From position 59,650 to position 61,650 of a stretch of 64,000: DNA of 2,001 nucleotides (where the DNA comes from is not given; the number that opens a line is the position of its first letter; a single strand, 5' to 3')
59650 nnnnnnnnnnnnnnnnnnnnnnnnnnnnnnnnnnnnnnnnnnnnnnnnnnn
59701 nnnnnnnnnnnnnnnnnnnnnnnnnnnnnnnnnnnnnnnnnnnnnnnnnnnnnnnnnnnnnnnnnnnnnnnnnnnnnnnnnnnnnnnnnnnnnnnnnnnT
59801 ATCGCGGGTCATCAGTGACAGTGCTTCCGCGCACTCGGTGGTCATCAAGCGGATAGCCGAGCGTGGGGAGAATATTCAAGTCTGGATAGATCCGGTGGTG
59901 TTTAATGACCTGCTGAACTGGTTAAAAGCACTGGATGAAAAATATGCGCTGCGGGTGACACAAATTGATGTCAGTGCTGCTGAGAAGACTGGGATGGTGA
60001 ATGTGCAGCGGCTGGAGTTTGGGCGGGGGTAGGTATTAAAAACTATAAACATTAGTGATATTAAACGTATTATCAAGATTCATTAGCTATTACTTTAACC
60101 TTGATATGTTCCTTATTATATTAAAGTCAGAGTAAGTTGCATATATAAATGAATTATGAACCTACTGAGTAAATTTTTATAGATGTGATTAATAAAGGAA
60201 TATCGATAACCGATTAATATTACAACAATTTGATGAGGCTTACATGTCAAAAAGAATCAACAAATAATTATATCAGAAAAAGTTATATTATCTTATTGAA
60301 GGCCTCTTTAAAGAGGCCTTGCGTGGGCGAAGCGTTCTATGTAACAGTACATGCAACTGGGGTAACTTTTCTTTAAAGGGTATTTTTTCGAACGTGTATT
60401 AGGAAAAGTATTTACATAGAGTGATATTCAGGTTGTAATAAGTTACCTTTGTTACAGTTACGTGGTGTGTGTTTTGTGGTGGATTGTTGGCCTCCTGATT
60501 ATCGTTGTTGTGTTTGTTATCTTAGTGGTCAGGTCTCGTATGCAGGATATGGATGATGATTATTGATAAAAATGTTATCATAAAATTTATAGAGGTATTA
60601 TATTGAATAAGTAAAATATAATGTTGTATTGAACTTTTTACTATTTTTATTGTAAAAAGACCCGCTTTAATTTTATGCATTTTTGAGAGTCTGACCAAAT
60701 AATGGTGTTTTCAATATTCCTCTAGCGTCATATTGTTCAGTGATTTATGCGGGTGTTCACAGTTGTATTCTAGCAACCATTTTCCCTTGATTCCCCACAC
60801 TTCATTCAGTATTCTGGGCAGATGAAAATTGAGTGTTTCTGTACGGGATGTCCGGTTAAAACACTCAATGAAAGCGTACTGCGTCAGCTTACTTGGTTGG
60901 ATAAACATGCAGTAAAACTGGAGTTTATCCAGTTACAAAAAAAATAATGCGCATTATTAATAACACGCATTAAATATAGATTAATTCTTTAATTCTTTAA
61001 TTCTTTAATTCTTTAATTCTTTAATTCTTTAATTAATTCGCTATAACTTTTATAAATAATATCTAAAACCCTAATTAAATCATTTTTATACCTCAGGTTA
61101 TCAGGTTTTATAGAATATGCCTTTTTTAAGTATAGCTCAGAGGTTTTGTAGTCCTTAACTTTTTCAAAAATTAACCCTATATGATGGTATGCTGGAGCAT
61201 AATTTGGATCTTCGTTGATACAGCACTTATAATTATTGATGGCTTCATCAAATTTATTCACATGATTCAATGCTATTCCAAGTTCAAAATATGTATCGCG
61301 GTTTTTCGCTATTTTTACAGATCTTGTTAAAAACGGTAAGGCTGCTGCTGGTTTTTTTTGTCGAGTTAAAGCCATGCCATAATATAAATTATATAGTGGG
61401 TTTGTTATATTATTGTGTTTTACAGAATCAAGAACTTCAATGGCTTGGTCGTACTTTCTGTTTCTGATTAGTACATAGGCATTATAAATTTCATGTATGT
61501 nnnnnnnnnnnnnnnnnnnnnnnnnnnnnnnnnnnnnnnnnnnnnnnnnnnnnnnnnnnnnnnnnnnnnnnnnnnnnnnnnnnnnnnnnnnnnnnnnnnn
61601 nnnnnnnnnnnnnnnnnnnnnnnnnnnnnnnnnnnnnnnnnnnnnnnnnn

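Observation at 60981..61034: Perfect octanucleotide (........) tandem repeat spanning the 3' end of an island gene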

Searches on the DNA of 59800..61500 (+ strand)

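Call 4: search_dna_similar(query=window:60600-61500:+, collection=ecoli_genomes, mode=near, max_rows=60, rows=spread)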
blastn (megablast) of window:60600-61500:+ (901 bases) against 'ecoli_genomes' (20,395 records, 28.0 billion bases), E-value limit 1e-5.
Records with a match: 22; places in all: 22; records where one place covers at least 80% of the query: 22.
Genomes with a match: 22 of 5426; with a place that covers at least 80% of the query: 22. Places per genome that has any: lowest 1, median 1, highest 1. On chromosomes: 22 places; on plasmids: 0.
Best place of each record, by identity: >=99% 14; 95-99% 8.
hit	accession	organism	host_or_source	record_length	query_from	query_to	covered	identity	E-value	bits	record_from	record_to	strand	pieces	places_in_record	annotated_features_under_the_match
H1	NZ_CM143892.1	Escherichia coli strain E21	Homo sapiens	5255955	1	901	100%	100.0%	0e+0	1765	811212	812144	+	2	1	tetratricopeptide repeat protein | integrase core domain-containing protein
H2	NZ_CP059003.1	Escherichia coli strain 2D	Homo sapiens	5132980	1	901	100%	100.0%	0e+0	1664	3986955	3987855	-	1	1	tetratricopeptide repeat protein | integrase core domain-containing protein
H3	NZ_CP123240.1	Escherichia coli strain YZLc1-3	chicken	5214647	1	901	100%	100.0%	0e+0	1664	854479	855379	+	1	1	tetratricopeptide repeat protein | integrase core domain-containing protein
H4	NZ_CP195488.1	Escherichia coli strain 21AR0173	Homo sapiens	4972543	1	901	100%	100.0%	0e+0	1664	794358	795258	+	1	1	tetratricopeptide repeat protein | integrase core domain-containing protein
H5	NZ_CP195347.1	Escherichia coli strain 24AR0376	Homo sapiens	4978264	1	901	100%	100.0%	0e+0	1664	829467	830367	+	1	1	tetratricopeptide repeat protein | integrase core domain-containing protein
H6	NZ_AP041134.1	Escherichia coli strain WR3-3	Homo sapiens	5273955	1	901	100%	100.0%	0e+0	1664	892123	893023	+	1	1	tetratricopeptide repeat protein | integrase core domain-containing protein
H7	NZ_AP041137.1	Escherichia coli strain WR14-2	Homo sapiens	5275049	1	901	100%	100.0%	0e+0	1664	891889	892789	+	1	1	tetratricopeptide repeat protein | integrase core domain-containing protein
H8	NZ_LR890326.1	Escherichia coli strain MINF_1A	Homo sapiens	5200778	1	901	100%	100.0%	0e+0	1664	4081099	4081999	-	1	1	tetratricopeptide repeat protein | integrase core domain-containing protein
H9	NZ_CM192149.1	Escherichia coli strain Ec-U3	Homo sapiens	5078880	1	901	100%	100.0%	0e+0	1664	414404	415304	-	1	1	tetratricopeptide repeat protein | integrase core domain-containing protein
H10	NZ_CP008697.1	Escherichia coli strain ST648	Homo sapiens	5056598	1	901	100%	99.9%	0e+0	1657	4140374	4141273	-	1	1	tetratricopeptide repeat protein | integrase core domain-containing protein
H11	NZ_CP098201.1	Escherichia coli strain Z0117EC0056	Canis lupus familiaris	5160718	1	901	100%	99.1%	0e+0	1613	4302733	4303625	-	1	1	tetratricopeptide repeat protein | integrase core domain-containing protein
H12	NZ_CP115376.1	Escherichia coli strain CUVET20-PYO4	dog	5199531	1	901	100%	99.1%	0e+0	1613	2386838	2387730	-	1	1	tetratricopeptide repeat protein | integrase core domain-containing protein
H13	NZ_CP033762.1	Escherichia coli strain FDAARGOS_536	Homo sapiens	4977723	1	901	100%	99.0%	0e+0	1607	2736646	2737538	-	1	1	tetratricopeptide repeat protein | integrase core domain-containing protein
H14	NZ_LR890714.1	Escherichia coli strain MSB1_6C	Homo sapiens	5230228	1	901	100%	99.0%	0e+0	1607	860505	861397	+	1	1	tetratricopeptide repeat protein | integrase core domain-containing protein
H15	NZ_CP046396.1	Escherichia coli strain ampC_0069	Homo sapiens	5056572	1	901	100%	98.3%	0e+0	1591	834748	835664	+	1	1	tetratricopeptide repeat protein | integrase core domain-containing protein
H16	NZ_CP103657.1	Escherichia coli strain 3150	Homo sapiens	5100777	1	901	100%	98.3%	0e+0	1591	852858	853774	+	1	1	tetratricopeptide repeat protein | integrase core domain-containing protein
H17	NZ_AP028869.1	Escherichia coli strain JBEHAAB-19-0176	Homo sapiens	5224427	1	901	100%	98.3%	0e+0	1591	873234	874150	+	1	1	tetratricopeptide repeat protein | integrase core domain-containing protein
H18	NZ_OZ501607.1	Escherichia coli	Homo sapiens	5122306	1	901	100%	98.3%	0e+0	1591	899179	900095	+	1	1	tetratricopeptide repeat protein | integrase core domain-containing protein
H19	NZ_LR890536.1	Escherichia coli strain MSB1_8B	Homo sapiens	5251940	1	901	100%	98.3%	0e+0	1591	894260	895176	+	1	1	tetratricopeptide repeat protein | integrase core domain-containing protein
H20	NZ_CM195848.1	Escherichia coli strain MEC2025-PR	Homo sapiens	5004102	1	901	100%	98.3%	0e+0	1591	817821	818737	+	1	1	tetratricopeptide repeat protein | integrase core domain-containing protein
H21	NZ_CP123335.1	Escherichia coli strain AREA_492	Homo sapiens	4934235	1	901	100%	98.2%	0e+0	1561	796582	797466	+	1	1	tetratricopeptide repeat protein | integrase core domain-containing protein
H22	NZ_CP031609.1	Escherichia coli strain N3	Homo sapiens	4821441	1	901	100%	97.9%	0e+0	1543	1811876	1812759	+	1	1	tetratricopeptide repeat protein | integrase core domain-containing protein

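Call 6: get_annotated_region(hit=H2, flank=20000)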
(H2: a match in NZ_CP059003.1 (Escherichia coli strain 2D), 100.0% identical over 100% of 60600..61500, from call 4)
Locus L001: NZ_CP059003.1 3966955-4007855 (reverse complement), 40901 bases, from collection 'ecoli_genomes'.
description: Escherichia coli strain 2D chromosome, complete genome
organism: Escherichia coli strain 2D (NCBI taxid 562)
replicon: chromosome; assembly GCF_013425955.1
host: Homo sapiens; source: blood; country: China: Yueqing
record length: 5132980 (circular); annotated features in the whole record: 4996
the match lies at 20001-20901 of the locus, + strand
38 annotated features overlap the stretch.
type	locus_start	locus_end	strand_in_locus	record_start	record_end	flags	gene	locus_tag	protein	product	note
CDS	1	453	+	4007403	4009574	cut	glcB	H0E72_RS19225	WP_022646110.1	malate synthase G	-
CDS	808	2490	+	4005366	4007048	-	glcA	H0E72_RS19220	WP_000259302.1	glycolate permease GlcA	-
CDS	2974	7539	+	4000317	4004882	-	sslE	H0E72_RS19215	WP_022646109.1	lipoprotein metalloprotease SslE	-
CDS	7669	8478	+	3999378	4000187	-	pppA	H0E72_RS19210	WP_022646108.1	prepilin peptidase PppA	-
CDS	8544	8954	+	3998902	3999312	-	gspS2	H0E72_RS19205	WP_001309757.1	type II secretion system pilot lipoprotein GspS-beta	-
CDS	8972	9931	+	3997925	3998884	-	gspC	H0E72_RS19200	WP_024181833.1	type II secretion system protein GspC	-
CDS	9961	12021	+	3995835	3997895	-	gspD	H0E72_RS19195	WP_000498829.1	type II secretion system secretin GspD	-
CDS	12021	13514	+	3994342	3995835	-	gspE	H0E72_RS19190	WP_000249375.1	type II secretion system ATPase GspE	-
CDS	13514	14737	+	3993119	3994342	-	gspF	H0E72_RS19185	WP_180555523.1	type II secretion system inner membrane protein GspF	-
CDS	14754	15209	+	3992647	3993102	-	gspG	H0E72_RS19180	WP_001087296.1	type II secretion system major pseudopilin GspG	-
CDS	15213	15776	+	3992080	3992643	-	gspH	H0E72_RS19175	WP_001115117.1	type II secretion system minor pseudopilin GspH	-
CDS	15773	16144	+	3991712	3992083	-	gspI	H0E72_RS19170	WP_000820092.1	type II secretion system minor pseudopilin GspI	-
CDS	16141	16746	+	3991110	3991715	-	gspJ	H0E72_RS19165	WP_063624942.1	type II secretion system minor pseudopilin GspJ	-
CDS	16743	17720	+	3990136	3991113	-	gspK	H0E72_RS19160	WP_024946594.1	type II secretion system minor pseudopilin GspK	-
CDS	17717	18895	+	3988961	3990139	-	gspL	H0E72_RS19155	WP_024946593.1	type II secretion system protein GspL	-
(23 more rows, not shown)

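Call 7: get_annotated_region(hit=H1, flank=5000)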
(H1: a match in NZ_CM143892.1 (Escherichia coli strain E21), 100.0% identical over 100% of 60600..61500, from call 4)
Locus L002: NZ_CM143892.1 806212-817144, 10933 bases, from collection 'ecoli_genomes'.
description: Escherichia coli strain E21 chromosome, whole genome shotgun sequence
organism: Escherichia coli strain E21 (NCBI taxid 562)
replicon: chromosome; assembly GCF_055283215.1
host: Homo sapiens; source: urine sample; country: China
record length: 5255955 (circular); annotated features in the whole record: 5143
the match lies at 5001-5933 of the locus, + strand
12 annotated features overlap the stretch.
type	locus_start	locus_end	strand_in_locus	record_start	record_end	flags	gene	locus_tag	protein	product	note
CDS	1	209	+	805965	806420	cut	gspG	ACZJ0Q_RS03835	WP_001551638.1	type II secretion system major pseudopilin GspG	-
CDS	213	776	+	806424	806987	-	gspH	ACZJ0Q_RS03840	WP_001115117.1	type II secretion system minor pseudopilin GspH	-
CDS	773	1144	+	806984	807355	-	gspI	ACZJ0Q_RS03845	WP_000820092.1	type II secretion system minor pseudopilin GspI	-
CDS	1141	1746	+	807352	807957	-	gspJ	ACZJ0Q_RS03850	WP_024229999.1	type II secretion system minor pseudopilin GspJ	-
CDS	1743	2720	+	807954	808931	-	gspK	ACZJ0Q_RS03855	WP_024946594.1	type II secretion system minor pseudopilin GspK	-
CDS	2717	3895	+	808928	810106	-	gspL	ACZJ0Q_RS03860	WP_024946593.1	type II secretion system protein GspL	-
CDS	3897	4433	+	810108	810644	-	yghD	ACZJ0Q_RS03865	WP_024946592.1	GspM family type II secretion system protein YghD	-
CDS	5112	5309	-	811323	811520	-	-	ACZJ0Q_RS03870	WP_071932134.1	integrase core domain-containing protein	-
CDS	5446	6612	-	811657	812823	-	-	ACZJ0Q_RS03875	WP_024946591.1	tetratricopeptide repeat protein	-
CDS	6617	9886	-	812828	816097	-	-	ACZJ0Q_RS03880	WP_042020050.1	glycosyltransferase family 29 protein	-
CDS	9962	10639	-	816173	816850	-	-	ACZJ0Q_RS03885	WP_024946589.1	ABC transporter ATP-binding protein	-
CDS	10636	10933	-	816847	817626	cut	-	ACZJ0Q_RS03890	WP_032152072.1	ABC transporter permease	-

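Call 8: get_annotated_region(hit=H3, flank=5000)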
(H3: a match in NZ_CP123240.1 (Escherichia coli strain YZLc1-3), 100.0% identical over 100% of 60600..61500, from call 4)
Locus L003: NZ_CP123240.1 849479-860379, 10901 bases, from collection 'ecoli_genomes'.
description: Escherichia coli strain YZLc1-3 chromosome, complete genome
organism: Escherichia coli strain YZLc1-3 (NCBI taxid 562)
replicon: chromosome; assembly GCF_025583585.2
host: chicken; source: feces; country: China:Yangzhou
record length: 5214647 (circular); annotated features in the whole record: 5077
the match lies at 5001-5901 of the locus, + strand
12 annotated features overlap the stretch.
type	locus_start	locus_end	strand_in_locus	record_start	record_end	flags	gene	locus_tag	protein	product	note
CDS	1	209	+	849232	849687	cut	gspG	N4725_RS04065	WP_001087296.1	type II secretion system major pseudopilin GspG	-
CDS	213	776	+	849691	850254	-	gspH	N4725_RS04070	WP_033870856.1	type II secretion system minor pseudopilin GspH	-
CDS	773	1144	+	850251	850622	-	gspI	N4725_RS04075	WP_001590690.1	type II secretion system minor pseudopilin GspI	-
CDS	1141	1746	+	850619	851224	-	gspJ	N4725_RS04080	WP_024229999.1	type II secretion system minor pseudopilin GspJ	-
CDS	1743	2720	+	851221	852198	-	gspK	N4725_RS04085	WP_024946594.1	type II secretion system minor pseudopilin GspK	-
CDS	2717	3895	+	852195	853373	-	gspL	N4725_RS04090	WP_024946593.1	type II secretion system protein GspL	-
CDS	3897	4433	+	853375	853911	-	yghD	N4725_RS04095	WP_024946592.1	GspM family type II secretion system protein YghD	-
CDS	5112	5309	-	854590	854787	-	-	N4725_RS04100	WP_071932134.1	integrase core domain-containing protein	-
CDS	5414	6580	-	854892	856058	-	-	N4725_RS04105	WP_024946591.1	tetratricopeptide repeat protein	-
CDS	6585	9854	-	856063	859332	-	-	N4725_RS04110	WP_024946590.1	glycosyltransferase family 29 protein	-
CDS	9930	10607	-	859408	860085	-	-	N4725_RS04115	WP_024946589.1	ABC transporter ATP-binding protein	-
CDS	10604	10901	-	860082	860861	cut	-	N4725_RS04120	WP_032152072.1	ABC transporter permease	-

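Call 9: get_annotated_region(hit=H4, flank=5000)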
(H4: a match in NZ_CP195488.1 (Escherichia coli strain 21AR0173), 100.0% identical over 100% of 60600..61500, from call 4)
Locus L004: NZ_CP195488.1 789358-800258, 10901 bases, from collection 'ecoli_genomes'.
description: Escherichia coli strain 21AR0173 chromosome, complete genome
organism: Escherichia coli strain 21AR0173 (NCBI taxid 562)
replicon: chromosome; assembly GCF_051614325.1
host: Homo sapiens; source: urine; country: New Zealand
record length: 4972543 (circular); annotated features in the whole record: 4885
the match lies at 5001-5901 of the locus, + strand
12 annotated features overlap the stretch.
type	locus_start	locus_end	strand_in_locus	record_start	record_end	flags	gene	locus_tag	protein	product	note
CDS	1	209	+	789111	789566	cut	gspG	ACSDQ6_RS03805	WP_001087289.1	type II secretion system major pseudopilin GspG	-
CDS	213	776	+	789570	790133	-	gspH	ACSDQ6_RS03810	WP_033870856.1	type II secretion system minor pseudopilin GspH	-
CDS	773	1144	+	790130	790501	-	gspI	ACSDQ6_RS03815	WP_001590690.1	type II secretion system minor pseudopilin GspI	-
CDS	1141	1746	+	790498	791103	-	gspJ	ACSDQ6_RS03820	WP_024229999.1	type II secretion system minor pseudopilin GspJ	-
CDS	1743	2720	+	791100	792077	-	gspK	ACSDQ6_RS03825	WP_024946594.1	type II secretion system minor pseudopilin GspK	-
CDS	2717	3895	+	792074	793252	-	gspL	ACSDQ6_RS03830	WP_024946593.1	type II secretion system protein GspL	-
CDS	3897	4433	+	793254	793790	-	yghD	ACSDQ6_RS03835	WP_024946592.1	GspM family type II secretion system protein YghD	-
CDS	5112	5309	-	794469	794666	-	-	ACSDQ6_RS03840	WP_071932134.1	integrase core domain-containing protein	-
CDS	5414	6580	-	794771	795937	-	-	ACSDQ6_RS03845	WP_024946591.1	tetratricopeptide repeat protein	-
CDS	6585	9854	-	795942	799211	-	-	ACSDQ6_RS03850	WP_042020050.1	glycosyltransferase family 29 protein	-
CDS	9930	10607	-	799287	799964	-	-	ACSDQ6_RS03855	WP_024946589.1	ABC transporter ATP-binding protein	-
CDS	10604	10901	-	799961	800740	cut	-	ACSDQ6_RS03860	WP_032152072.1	ABC transporter permease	-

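Call 10: get_annotated_region(hit=H5, flank=5000)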
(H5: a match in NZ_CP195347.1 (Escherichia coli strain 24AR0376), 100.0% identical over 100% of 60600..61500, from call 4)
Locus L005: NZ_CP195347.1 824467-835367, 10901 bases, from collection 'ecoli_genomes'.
description: Escherichia coli strain 24AR0376 chromosome, complete genome
organism: Escherichia coli strain 24AR0376 (NCBI taxid 562)
replicon: chromosome; assembly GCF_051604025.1
host: Homo sapiens; source: Screen: rectum; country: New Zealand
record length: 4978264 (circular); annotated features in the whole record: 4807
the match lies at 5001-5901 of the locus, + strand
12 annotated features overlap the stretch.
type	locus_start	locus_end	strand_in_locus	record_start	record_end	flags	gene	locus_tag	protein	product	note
CDS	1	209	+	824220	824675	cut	gspG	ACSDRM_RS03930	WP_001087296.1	type II secretion system major pseudopilin GspG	-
CDS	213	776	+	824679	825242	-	gspH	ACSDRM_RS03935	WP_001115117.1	type II secretion system minor pseudopilin GspH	-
CDS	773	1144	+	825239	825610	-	gspI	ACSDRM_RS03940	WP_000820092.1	type II secretion system minor pseudopilin GspI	-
CDS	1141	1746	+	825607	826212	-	gspJ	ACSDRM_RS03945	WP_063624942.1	type II secretion system minor pseudopilin GspJ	-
CDS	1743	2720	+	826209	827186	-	gspK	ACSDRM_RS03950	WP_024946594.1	type II secretion system minor pseudopilin GspK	-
CDS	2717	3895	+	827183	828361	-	gspL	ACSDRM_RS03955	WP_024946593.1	type II secretion system protein GspL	-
CDS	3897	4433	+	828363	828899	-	yghD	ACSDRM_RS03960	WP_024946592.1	GspM family type II secretion system protein YghD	-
CDS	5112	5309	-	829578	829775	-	-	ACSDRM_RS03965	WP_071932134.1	integrase core domain-containing protein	-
CDS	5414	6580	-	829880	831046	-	-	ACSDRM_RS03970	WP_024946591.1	tetratricopeptide repeat protein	-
CDS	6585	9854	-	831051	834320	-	-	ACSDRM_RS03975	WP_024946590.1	glycosyltransferase family 29 protein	-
CDS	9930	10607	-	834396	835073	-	-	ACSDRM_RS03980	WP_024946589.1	ABC transporter ATP-binding protein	-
CDS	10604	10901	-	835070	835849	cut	-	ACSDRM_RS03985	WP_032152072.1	ABC transporter permease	-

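Call 11: get_annotated_region(hit=H6, flank=5000)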
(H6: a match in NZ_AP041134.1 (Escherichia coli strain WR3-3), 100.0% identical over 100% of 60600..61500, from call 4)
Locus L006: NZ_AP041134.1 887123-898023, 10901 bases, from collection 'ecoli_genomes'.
description: Escherichia coli strain WR3-3 isolate Homo sapiens faeces chromosome, complete genome
organism: Escherichia coli strain WR3-3 (NCBI taxid 562)
replicon: chromosome; assembly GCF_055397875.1
host: Homo sapiens; source: Homo sapiens faeces; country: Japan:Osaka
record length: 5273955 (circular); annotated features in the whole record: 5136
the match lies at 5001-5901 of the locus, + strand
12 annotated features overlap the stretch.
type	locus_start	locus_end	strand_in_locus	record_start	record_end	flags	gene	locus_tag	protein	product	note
CDS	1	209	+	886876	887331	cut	gspG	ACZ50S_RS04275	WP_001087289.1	type II secretion system major pseudopilin GspG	-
CDS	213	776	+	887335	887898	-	gspH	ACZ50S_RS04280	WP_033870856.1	type II secretion system minor pseudopilin GspH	-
CDS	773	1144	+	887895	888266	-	gspI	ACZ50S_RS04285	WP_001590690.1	type II secretion system minor pseudopilin GspI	-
CDS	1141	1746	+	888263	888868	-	gspJ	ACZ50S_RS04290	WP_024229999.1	type II secretion system minor pseudopilin GspJ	-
CDS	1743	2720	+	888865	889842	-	gspK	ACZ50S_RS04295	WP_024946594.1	type II secretion system minor pseudopilin GspK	-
CDS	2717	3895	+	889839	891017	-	gspL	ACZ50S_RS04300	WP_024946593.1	type II secretion system protein GspL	-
CDS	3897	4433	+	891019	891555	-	yghD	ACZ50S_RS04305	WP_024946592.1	GspM family type II secretion system protein YghD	-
CDS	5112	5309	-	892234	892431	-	-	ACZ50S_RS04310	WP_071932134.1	integrase core domain-containing protein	-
CDS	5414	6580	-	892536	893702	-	-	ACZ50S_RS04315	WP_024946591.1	tetratricopeptide repeat protein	-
CDS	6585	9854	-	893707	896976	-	-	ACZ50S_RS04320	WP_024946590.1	glycosyltransferase family 29 protein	-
CDS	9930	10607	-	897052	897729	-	-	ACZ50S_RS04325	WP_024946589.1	ABC transporter ATP-binding protein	-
CDS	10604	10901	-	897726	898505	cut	-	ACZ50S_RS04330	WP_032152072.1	ABC transporter permease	-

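Call 12: get_annotated_region(hit=H7, flank=5000)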
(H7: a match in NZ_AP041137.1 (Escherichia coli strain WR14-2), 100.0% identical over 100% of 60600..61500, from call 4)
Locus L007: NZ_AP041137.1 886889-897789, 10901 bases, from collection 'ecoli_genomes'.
description: Escherichia coli strain WR14-2 isolate Homo sapiens faeces chromosome, complete genome
organism: Escherichia coli strain WR14-2 (NCBI taxid 562)
replicon: chromosome; assembly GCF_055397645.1
host: Homo sapiens; source: Homo sapiens faeces; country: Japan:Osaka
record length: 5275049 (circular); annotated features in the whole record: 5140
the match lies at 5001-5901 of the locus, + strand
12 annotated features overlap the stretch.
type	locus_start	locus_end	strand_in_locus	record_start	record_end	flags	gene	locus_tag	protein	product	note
CDS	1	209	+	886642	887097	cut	gspG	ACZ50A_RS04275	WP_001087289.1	type II secretion system major pseudopilin GspG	-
CDS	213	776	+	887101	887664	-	gspH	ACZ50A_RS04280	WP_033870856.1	type II secretion system minor pseudopilin GspH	-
CDS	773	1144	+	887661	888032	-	gspI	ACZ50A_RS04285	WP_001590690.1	type II secretion system minor pseudopilin GspI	-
CDS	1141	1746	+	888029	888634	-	gspJ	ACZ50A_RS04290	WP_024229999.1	type II secretion system minor pseudopilin GspJ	-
CDS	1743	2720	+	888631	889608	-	gspK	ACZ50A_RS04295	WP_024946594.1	type II secretion system minor pseudopilin GspK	-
CDS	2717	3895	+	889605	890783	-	gspL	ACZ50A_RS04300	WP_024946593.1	type II secretion system protein GspL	-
CDS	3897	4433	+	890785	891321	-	yghD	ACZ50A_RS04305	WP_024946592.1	GspM family type II secretion system protein YghD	-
CDS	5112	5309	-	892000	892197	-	-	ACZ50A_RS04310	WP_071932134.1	integrase core domain-containing protein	-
CDS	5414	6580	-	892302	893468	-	-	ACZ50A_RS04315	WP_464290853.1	tetratricopeptide repeat protein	-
CDS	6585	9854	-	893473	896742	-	-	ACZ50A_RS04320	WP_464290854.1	glycosyltransferase family 29 protein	-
CDS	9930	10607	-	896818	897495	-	-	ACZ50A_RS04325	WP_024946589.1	ABC transporter ATP-binding protein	-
CDS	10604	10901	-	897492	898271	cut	-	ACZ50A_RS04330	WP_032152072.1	ABC transporter permease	-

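Call 13: get_annotated_region(hit=H8, flank=5000)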
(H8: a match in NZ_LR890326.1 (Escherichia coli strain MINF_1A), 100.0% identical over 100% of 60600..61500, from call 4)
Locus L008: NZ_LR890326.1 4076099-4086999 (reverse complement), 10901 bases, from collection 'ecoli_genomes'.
description: Escherichia coli strain MINF_1A isolate MINF_1A chromosome 1, complete sequence
organism: Escherichia coli strain MINF_1A (NCBI taxid 562)
replicon: chromosome; assembly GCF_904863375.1
host: Homo sapiens; source: swab; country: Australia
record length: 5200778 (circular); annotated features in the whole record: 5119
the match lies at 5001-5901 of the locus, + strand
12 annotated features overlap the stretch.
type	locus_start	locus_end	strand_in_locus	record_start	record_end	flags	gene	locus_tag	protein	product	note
CDS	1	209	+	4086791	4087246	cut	gspG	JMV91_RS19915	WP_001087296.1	type II secretion system major pseudopilin GspG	-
CDS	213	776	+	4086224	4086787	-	gspH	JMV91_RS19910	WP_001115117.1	type II secretion system minor pseudopilin GspH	-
CDS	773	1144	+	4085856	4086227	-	gspI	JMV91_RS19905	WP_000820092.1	type II secretion system minor pseudopilin GspI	-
CDS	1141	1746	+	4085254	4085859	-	gspJ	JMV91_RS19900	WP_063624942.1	type II secretion system minor pseudopilin GspJ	-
CDS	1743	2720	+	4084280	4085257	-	gspK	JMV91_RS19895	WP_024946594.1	type II secretion system minor pseudopilin GspK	-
CDS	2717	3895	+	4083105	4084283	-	gspL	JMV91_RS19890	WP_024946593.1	type II secretion system protein GspL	-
CDS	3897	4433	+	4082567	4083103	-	yghD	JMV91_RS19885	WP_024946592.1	GspM family type II secretion system protein YghD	-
CDS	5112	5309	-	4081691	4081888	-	-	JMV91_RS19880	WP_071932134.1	integrase core domain-containing protein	-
CDS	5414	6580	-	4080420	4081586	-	-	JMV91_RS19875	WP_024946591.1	tetratricopeptide repeat protein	-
CDS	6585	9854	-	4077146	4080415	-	-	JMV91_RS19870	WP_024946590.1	glycosyltransferase family 29 protein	-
CDS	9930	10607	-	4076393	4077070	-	-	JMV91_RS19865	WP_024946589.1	ABC transporter ATP-binding protein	-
CDS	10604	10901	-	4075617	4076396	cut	-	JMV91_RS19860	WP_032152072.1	ABC transporter permease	-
